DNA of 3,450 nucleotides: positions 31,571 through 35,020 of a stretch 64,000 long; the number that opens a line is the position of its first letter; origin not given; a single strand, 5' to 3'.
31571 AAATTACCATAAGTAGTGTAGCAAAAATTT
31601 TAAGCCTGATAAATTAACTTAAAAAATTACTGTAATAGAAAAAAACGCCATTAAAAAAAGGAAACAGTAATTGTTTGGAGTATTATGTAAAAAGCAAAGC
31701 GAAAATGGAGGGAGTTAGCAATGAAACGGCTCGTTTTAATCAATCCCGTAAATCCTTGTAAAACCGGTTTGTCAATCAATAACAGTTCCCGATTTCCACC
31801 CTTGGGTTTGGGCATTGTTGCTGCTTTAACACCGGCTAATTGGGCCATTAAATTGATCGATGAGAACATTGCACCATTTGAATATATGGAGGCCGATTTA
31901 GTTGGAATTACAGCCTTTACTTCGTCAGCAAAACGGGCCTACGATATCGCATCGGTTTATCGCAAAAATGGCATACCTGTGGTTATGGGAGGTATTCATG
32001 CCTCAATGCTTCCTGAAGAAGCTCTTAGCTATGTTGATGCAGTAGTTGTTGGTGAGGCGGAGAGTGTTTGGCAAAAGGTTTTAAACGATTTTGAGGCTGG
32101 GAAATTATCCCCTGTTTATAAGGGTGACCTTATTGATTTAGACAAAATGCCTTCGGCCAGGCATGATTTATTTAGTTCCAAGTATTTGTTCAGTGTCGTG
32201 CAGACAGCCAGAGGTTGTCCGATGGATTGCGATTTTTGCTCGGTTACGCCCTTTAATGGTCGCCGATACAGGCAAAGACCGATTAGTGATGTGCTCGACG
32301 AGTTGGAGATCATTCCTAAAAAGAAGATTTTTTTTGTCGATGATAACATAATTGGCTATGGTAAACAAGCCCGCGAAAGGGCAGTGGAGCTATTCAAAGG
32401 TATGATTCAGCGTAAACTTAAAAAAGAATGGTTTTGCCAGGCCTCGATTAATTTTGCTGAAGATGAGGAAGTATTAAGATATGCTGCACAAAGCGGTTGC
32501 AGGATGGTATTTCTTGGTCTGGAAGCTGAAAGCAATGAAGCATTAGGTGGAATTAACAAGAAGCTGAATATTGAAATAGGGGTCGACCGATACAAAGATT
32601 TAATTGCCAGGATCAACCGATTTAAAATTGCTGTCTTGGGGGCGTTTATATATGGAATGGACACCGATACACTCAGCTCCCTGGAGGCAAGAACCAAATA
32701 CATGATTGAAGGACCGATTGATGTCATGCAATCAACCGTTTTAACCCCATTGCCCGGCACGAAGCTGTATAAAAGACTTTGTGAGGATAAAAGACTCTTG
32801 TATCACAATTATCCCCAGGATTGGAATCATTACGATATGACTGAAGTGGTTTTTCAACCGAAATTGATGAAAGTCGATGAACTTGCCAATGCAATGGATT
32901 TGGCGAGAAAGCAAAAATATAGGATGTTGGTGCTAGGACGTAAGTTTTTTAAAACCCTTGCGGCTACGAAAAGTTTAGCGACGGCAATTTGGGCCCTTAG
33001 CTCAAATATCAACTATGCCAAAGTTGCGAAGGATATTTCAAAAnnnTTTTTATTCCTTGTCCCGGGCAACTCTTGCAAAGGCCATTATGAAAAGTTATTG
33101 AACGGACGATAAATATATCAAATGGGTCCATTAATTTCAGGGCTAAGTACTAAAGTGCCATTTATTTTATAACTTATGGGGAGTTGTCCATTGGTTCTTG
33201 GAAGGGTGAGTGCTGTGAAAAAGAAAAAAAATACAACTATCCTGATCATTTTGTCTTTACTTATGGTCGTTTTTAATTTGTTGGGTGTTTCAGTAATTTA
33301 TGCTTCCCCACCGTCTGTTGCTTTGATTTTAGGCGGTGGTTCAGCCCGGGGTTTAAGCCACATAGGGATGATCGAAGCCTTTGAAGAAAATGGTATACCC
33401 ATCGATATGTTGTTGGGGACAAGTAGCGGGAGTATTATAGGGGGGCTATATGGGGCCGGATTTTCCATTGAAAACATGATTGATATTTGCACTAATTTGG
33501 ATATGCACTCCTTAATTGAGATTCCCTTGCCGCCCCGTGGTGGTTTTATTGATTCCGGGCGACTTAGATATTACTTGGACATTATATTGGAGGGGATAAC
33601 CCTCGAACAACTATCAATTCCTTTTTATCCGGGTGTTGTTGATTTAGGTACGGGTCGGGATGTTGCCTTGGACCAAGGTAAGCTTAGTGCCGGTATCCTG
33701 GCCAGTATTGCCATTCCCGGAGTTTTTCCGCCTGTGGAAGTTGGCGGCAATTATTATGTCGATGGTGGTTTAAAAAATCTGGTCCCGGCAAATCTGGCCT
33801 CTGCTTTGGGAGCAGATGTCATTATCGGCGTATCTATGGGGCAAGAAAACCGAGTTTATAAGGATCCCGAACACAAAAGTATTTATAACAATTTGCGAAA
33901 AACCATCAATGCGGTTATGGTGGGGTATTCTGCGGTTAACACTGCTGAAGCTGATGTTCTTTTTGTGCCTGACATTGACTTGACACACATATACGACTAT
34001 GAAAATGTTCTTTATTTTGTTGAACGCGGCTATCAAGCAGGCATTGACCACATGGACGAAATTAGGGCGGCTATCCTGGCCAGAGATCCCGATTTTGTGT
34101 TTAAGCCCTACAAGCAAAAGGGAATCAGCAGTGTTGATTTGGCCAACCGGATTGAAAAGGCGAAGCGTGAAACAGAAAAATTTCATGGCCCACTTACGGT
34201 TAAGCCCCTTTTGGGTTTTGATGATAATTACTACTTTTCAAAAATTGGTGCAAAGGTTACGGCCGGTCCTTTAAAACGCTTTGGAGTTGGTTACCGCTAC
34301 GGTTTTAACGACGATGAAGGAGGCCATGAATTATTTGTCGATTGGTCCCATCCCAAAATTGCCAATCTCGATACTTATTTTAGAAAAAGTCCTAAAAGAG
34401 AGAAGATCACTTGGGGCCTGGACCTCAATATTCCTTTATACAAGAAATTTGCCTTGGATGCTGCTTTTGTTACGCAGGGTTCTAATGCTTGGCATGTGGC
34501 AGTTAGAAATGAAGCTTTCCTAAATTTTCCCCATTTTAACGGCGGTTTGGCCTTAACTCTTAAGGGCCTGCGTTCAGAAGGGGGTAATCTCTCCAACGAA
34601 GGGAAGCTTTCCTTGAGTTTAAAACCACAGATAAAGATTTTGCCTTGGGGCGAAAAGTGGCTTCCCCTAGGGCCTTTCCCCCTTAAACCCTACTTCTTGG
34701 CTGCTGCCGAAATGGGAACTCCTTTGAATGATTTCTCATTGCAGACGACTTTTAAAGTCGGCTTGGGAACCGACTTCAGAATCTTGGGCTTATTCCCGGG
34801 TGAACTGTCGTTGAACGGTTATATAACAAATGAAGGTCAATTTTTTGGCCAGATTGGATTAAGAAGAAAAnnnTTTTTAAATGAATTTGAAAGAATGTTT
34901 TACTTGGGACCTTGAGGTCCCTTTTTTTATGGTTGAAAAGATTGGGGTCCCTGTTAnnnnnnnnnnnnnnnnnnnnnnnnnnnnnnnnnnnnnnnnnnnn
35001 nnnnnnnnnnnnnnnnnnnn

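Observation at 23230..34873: Two paralogous secreted patatin-like phospholipases with C-terminal beta-rich domains, 8 kb apart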

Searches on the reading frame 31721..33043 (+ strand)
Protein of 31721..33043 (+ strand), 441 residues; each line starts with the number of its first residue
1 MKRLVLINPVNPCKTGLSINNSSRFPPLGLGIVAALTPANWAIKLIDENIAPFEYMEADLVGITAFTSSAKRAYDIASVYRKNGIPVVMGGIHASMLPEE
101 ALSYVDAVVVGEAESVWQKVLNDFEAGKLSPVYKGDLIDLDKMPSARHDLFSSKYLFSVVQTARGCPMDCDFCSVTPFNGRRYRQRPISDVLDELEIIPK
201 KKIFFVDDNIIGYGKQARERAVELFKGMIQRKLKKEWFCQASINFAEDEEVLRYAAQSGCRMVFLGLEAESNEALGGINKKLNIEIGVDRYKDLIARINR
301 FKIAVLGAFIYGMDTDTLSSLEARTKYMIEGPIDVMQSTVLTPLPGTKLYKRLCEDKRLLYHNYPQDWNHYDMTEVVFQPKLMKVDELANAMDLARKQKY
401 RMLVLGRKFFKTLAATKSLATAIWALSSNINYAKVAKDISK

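Call 13: search_protein_families(library=pfam, proteins=[window:31721-33043:+], max_evalue=0.001)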
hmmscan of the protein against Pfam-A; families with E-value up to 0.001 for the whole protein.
window:31721-33043:+ (441 aa): 3 families
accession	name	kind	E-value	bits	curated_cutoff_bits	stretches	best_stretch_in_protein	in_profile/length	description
PF02310.24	B12-binding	-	2.6e-13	50.3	32.1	1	24-117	11-117/121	B12 binding domain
PF04055.27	Radical_SAM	-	3.1e-13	50.7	29.5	1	161-322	2-160/166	Radical SAM superfamily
PF19864.5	Radical_SAM_N2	-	2.9e-06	27.2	29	1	77-129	78-130/151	Radical SAM proteins, N-terminal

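Call 57: search_protein_families(library=padloc, proteins=[window:31721-33043:+], max_evalue=0.01)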
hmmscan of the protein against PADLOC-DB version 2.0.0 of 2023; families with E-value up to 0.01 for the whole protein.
window:31721-33043:+ (441 aa): 1 family
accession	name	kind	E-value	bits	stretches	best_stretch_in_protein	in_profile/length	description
PDLC04689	PDC-M51A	-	1.2e-10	38.8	1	54-351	67-372/420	-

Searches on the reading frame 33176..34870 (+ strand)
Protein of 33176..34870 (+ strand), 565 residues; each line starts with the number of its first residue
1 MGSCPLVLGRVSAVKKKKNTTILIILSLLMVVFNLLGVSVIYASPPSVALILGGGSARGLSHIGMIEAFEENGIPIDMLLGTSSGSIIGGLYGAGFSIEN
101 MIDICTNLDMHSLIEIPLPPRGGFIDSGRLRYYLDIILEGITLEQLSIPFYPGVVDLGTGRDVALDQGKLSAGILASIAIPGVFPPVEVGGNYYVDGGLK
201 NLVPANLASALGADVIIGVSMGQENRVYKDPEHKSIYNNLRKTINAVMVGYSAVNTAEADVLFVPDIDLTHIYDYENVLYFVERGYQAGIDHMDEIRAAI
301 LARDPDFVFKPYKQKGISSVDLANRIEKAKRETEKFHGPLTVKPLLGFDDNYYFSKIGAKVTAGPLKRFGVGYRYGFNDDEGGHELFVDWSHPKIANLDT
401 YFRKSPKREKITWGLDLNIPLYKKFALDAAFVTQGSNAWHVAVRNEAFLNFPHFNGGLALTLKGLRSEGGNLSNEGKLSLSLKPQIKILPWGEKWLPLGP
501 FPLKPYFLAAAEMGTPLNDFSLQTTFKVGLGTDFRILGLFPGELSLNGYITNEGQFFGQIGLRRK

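Call 4: search_protein_families(library=pfam, proteins=[window:33176-34870:+], max_evalue=1)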
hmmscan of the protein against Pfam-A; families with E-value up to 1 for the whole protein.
window:33176-34870:+ (565 aa): 2 families
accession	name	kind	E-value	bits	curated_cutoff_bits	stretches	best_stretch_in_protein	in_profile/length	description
PF01734.28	Patatin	-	5.9e-29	102.1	27.7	1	50-208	1-190/191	Patatin-like phospholipase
PF01737.22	Ycf9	-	0.99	9.8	22.3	0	21-45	7-27/58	YCF9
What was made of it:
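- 33317..34084 (+): PatB patatin domain (residues 48-303). Motifs: GGGSARG, GTSSG and DGG. Pfam E 5.9e-29 (call 4).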

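Call 5: search_protein_families(library=ncbifam, proteins=[window:33176-34870:+], max_evalue=1)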
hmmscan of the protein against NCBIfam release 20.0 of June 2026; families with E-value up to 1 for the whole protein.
window:33176-34870:+ (565 aa): 4 families
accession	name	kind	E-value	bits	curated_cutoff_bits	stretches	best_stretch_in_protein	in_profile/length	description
NF007623.0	PRK10279.1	equivalog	3.4e-29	102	272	1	48-227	6-186/301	patatin-like phospholipase RssA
NF043045.1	T4SS_VpdC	equivalog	2.4e-08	32.5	1000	1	45-136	303-393/880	Dot/Icm T4SS effector VpdC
NF053870.1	DS2_1_antiphage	equivalog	0.0031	16.9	400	1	50-104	3-62/299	anti-phage phospholipase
NF041079.1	CBASS_lipase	equivalog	0.091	12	200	0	175-204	151-180/317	CBASS cGAMP-activated phospholipase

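Call 57: search_protein_families(library=padloc, proteins=[window:33176-34870:+], max_evalue=0.01)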
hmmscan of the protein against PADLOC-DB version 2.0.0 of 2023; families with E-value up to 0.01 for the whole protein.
window:33176-34870:+ (565 aa): 3 families
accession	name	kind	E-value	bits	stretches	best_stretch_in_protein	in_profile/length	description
PDLC00758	Effector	-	0.00038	17.8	0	50-104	9-69/331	Phospholipase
PDLC00755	Effector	-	0.00052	17.2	1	50-104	14-73/311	Phospholipase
PDLC00757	Effector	-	0.0073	13.7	0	50-104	13-72/331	Phospholipase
